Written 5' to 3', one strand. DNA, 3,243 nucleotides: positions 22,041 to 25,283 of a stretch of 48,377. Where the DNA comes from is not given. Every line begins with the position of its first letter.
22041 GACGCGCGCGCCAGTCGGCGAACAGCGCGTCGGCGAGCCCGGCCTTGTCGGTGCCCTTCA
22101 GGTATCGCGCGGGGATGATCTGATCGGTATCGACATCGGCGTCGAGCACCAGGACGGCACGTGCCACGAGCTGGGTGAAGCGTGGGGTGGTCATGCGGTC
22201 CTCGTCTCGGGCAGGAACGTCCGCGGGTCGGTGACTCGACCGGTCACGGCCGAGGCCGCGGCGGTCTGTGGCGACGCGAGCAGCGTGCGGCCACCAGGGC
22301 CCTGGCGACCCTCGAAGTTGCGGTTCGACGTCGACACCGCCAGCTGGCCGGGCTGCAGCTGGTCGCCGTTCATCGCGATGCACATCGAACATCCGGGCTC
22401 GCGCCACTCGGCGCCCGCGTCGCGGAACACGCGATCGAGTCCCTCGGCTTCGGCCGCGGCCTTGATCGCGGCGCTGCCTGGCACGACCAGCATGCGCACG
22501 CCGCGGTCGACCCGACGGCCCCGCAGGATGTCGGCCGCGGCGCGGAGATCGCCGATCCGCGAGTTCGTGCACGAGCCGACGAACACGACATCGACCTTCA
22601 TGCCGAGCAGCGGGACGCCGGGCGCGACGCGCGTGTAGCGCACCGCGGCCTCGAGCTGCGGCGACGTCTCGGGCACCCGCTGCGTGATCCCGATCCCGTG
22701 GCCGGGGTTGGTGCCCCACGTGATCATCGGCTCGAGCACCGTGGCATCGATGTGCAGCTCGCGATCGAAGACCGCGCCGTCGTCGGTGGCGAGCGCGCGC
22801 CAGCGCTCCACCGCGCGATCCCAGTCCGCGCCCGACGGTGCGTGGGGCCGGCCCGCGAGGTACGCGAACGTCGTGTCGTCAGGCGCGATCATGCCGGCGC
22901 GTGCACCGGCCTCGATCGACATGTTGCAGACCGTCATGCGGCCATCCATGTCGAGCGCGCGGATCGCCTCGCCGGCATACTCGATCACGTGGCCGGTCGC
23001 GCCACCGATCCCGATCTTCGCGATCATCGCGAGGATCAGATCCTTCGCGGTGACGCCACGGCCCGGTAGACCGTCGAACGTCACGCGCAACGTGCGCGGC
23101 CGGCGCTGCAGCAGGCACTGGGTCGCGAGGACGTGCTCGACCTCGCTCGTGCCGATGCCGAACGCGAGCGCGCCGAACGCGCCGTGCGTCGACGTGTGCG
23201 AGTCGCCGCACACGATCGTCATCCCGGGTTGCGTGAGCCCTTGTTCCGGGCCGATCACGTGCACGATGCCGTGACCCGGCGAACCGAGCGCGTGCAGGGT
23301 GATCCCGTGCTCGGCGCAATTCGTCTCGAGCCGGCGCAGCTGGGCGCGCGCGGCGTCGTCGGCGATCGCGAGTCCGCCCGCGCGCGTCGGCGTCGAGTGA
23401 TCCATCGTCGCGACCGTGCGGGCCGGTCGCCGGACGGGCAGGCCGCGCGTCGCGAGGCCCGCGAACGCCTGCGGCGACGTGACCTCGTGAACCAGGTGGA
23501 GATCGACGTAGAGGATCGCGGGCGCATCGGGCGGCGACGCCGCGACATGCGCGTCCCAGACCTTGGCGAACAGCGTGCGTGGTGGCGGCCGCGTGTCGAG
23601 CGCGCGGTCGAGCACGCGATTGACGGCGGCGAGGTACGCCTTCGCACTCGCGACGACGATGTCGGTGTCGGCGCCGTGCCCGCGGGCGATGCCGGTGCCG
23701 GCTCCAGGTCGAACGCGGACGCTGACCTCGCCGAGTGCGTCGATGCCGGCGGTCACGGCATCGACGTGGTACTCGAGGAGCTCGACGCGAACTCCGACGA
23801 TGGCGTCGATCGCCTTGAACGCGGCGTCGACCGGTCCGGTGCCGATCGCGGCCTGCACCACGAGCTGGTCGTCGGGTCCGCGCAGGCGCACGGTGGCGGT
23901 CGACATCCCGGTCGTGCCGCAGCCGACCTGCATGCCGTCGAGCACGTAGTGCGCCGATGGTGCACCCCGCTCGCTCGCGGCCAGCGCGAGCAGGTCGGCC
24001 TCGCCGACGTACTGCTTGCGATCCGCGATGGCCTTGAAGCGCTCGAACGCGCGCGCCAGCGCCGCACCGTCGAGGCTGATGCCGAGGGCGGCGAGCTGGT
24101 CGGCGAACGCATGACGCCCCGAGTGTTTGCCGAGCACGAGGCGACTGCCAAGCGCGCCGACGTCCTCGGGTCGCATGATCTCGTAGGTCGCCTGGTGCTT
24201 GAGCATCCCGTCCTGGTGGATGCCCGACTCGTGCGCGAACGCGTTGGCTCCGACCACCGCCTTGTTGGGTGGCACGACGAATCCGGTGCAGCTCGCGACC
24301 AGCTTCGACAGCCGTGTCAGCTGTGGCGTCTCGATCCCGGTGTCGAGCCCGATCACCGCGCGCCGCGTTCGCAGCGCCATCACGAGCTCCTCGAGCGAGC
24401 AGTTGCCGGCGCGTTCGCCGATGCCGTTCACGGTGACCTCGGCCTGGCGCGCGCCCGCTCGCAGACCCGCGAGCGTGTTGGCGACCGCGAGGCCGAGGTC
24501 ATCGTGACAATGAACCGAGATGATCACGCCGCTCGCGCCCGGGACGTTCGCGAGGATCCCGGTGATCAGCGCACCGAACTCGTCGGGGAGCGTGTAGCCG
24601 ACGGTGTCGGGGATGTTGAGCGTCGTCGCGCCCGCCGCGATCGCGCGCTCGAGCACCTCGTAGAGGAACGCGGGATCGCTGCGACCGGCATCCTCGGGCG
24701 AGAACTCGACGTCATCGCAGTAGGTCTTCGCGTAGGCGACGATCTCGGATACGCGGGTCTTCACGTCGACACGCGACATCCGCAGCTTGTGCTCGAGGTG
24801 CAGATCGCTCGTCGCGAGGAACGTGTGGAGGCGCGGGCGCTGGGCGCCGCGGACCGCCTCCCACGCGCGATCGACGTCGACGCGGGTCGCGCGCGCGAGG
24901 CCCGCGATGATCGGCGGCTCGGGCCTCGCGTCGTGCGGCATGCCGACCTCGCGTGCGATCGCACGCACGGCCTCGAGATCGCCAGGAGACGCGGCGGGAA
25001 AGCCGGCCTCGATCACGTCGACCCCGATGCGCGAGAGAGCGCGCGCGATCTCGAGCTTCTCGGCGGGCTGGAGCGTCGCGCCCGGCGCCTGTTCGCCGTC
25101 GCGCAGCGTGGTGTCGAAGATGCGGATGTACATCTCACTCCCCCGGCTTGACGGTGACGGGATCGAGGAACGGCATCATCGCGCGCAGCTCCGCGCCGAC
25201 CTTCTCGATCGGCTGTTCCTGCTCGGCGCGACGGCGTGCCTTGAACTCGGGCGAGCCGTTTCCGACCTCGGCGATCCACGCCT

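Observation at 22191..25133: In-frame fusion of 2-isopropylmalate synthase (LeuA) and isopropylmalate dehydratase large subunit (LeuC) in a single 980-aa ORF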

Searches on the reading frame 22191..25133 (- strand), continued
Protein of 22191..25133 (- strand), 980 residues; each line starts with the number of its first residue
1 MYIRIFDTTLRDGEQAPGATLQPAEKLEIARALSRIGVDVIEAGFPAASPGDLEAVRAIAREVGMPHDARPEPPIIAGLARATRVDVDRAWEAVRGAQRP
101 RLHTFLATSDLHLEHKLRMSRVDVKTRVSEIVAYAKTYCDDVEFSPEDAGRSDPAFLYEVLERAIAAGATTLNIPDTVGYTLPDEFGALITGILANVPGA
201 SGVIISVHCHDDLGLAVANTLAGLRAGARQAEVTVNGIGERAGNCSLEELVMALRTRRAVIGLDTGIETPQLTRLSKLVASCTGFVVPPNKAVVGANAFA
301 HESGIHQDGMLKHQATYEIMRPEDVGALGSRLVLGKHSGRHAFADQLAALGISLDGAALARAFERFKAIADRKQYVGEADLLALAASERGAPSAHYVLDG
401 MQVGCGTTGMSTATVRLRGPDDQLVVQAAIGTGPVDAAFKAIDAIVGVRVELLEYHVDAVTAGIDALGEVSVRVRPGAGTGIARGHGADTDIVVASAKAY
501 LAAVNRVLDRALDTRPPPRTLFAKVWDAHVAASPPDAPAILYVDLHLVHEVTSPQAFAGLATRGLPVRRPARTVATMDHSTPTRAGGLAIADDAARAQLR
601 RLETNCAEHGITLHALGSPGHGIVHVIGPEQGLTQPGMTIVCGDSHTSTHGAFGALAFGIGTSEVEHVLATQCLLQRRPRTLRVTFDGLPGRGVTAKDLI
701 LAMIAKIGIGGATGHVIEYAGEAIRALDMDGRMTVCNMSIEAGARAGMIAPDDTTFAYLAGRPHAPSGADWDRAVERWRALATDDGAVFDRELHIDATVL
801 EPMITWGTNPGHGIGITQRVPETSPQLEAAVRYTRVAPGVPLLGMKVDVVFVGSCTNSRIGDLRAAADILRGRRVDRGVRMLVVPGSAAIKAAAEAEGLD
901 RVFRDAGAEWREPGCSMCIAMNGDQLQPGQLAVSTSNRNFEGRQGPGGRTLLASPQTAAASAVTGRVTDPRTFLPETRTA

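Call 39: find_encoding_contigs(protein=P0003, flank=8000, max_places=2)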
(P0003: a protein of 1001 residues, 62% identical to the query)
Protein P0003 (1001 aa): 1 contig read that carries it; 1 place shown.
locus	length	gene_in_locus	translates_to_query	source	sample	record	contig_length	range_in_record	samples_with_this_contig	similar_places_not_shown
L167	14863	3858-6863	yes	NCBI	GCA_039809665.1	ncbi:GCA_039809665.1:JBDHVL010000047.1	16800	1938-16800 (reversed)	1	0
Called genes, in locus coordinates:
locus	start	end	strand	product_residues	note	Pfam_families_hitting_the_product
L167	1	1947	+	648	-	?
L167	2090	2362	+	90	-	-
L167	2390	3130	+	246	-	PF08378:NERD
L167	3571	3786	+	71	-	-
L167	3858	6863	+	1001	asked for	PF00682:HMGL-like, PF22617:HCS_D2, PF08502:LeuA_dimer, PF00330:Aconitase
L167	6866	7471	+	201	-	PF00694:Aconitase_C, PF27512:LeuD (weak)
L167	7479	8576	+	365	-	PF00180:Iso_dh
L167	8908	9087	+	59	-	-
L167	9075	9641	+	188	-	PF01872:RibD_C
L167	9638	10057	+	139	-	PF18029:Glyoxalase_6 (weak)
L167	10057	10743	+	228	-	PF00550:PP-binding (faint)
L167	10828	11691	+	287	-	PF08668:HDOD, PF01966:HD (weak)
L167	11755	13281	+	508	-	PF00884:Sulfatase, PF01663:Phosphodiest, PF16347:SGSH_C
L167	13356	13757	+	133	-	PF00903:Glyoxalase, PF18029:Glyoxalase_6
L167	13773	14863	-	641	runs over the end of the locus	PF00069:Pkinase, PF07714:PK_Tyr_Ser-Thr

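Call 47: search_solved_structures(query=window:22191-25133:-, max_evalue=1e-30)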
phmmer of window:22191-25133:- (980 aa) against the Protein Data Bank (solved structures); distinct sequences matched with E-value up to 1e-30: 12.
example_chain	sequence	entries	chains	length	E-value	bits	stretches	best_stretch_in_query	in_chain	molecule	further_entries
6e1j_A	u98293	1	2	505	1.9e-118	400.4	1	2-385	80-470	2-isopropylmalate synthase, A genome specific 1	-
3rmj_A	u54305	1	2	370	3.3e-118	399.6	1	4-367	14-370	2-isopropylmalate synthase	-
3eeg_A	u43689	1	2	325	1.4e-95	324.7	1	3-320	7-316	2-isopropylmalate synthase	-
3ewb_X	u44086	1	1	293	2e-83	284.5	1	3-291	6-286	2-isopropylmalate synthase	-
4kp2_A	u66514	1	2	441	5.9e-67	230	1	541-969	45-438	Homoaconitase large subunit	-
6ktq_A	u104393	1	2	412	9e-61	209.5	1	2-395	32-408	Homocitrate synthase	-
4nqy_A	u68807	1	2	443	2.6e-60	208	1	533-972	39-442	Isopropylmalate/citramalate isomerase large subunit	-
4kp1_A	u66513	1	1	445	2.7e-60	207.9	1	533-972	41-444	Isopropylmalate/citramalate isomerase large subunit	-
4ov4_A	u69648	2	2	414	2.1e-49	171.9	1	3-387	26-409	2-isopropylmalate synthase | isopropylmalate synthase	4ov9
3a9i_A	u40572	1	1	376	1.3e-35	126.2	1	4-376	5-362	Homocitrate synthase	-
2ztj_A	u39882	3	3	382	1.3e-35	126.2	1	4-376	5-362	Homocitrate synthase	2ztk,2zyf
3ivs_A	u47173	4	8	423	1.2e-33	119.7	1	5-373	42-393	Homocitrate synthase, mitochondrial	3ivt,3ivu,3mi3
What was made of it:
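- Tried and rejected: No PDB chain covers both halves (call 47).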

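Call 60: predict_structure(alignment_id=A2)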
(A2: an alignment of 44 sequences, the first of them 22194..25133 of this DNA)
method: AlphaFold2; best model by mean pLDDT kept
length: 980 residues; sequences in the alignment: 44
mean_pLDDT: 80.7   pTM: 0.54
mean pLDDT of the five models: 80.7, 80.2, 77.2, 76.7, 75.1
residues with pLDDT >= 90: 455; 70-90: 283; 50-70: 139; < 50: 103
segments of 3 or more residues with pLDDT < 50: 294-311, 532-553, 580-585, 587-589, 639-676, 919-921, 941-943, 978-980
pLDDT, mean of each block of 10 residues (from residue 1): 93 66 94 96 93 96 93 96 97 98 97 94 98 98 95 97 98 88 95 98 96 87 96 86 81 87 92 89 71 46 40 61 71 65 78 80 85 73 73 81 75 94 93 93 93 85 66 84 86 92 88 72 76 43 35 54 59 55 47 64 75 69 58 59 39 33 41 57 96 94 90 88 93 84 82 90 86 90 92 97 90 94 79 84 95 76 94 97 85 94 96 64 72 77 60 95 98 72
secondary structure, 60 per line:
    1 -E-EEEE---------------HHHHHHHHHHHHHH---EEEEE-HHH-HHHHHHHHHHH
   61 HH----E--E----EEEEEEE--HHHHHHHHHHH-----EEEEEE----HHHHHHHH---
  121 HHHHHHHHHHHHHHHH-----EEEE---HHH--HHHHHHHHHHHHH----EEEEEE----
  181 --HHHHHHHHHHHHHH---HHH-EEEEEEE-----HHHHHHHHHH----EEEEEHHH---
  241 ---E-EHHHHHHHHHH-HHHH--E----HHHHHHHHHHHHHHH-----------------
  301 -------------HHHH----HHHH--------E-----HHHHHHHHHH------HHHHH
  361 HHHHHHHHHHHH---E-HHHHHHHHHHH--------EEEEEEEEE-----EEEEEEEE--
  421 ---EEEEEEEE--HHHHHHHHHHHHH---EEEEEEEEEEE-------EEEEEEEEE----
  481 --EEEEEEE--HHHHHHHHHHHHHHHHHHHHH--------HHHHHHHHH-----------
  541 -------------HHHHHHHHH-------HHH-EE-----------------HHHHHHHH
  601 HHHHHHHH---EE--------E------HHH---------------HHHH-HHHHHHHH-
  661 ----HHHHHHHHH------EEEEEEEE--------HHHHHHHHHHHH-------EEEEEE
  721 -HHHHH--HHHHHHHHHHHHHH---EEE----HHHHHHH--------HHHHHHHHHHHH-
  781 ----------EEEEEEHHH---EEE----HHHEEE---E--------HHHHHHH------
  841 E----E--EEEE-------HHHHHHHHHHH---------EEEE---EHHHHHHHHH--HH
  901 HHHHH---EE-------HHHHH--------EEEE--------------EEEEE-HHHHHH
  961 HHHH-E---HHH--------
elements in order (helices of 4 or more, strands of 3 or more residues): E4-7 H23-36 E40-44 H50-62 E75-81 H84-94 E100-105 H110-117 H121-136 E142-145 H154-166 E171-176 H183-196 E204-210 H216-225 E230-234 H247-256 H258-261 H269-283 H314-317 H322-325 H340-349 H356-372 H378-388 E397-405 E411-418 E424-431 H434-446 E450-460 E468-476 E483-489 H492-512 H521-529 H554-562 H593-608 H647-650 H652-659 H665-673 E680-687 H696-707 E715-720 H722-726 H729-742 E746-748 H753-759 H768-779 E791-796 E803-805 E813-815 H828-834 E849-852 H860-870 E880-883 H888-896 H899-905 H918-922 E931-934 E949-953 H955-964
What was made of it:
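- AlphaFold2 predicts helix 492-512, coil 513-520 and helix 521-529, which fits a short flexible linker (call 60). AlphaFold2 gives no confident inter-domain arrangement (pTM 0.54, call 60). The linker is predicted to be coil (call 60).
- Tried and rejected: Parts of LeuC had low pLDDT because the alignment was shallow (call 60), so no fold search was run.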

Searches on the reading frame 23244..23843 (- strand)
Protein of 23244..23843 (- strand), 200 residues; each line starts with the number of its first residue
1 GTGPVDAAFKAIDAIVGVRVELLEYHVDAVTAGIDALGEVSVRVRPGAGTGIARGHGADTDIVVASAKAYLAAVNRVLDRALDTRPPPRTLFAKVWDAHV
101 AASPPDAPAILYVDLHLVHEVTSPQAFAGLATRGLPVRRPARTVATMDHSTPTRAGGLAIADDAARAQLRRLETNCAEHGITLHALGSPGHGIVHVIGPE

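Call 20: find_related_loci(query=window:23244-23843:-, collection=metagenome_contigs, flank=6000)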
Query window:23244-23843:- (200 aa) in metagenome_contigs; peptide patterns used: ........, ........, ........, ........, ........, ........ (x = any residue, [..] = any of these).
600 stretches matched a pattern (row limit reached: there are more); 573 encode a relative of the query (tblastn E <= 1e-3); the best 80 are kept; 80 distinct loci.
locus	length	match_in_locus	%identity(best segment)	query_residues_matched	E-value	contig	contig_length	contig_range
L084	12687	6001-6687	57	1-200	6e-74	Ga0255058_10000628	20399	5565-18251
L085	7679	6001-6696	52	1-200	2e-68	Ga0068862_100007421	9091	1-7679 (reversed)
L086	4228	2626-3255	57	1-200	2e-66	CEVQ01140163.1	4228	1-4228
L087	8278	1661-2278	51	1-200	4e-62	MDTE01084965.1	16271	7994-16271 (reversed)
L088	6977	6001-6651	54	1-200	5e-61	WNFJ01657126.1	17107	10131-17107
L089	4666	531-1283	44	1-200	4e-56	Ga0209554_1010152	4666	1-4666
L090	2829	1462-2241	43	1-200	5e-56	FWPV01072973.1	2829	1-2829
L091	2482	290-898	52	17-200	2e-53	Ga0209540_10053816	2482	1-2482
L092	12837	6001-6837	41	1-200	8e-51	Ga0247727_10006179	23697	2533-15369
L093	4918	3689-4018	72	89-200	3e-50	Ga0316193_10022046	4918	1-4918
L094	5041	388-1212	40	1-200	2e-49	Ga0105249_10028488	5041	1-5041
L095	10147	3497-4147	47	1-200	7e-49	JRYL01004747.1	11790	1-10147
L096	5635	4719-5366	49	1-200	8e-48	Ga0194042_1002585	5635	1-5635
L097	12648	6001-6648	49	1-200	1e-47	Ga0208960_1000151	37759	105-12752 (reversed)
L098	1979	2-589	49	38-200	1e-47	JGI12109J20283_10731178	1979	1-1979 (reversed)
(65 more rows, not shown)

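Call 59: find_homologous_proteins(query=window:23334-23813:-, max_evalue=1e-10)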
Query window:23334-23813:- (160 aa): 6281 proteins with E <= 1e-10 among 7285 candidates; the best 120 are listed.
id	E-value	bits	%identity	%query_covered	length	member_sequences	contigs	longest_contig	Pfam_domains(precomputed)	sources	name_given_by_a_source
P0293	1.6e-41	160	53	56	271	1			PF00330.26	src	-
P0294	5.9e-39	151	45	89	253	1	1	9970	PF08502.16,PF00330.26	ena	-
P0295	1.1e-38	150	87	52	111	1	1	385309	PF00330.26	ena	-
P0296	2.1e-33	133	82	52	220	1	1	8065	PF00330.26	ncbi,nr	ncbi:MAG TPA: aconitase family protein, partial [Kofleriaceae bacterium]|nr:aconitase family protein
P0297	2.7e-33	133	77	51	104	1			PF00330.26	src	-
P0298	1.9e-32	130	75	53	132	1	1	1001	PF00330.26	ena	-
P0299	1.9e-31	127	73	51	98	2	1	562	PF00330.26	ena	-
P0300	2.3e-31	127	-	-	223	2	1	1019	PF08502.16,PF00330.26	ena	-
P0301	4.5e-31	126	78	51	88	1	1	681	PF00330.26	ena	-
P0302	4.7e-31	126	78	51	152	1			PF00330.26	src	-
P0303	6.8e-31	125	80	41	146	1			PF00330.26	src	-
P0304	9.1e-31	125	77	52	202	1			PF00330.26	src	-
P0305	9.7e-31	125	77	52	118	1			PF00330.26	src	-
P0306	1.8e-30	124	75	51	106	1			PF00330.26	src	-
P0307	3.1e-30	123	73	52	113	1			PF00330.26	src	-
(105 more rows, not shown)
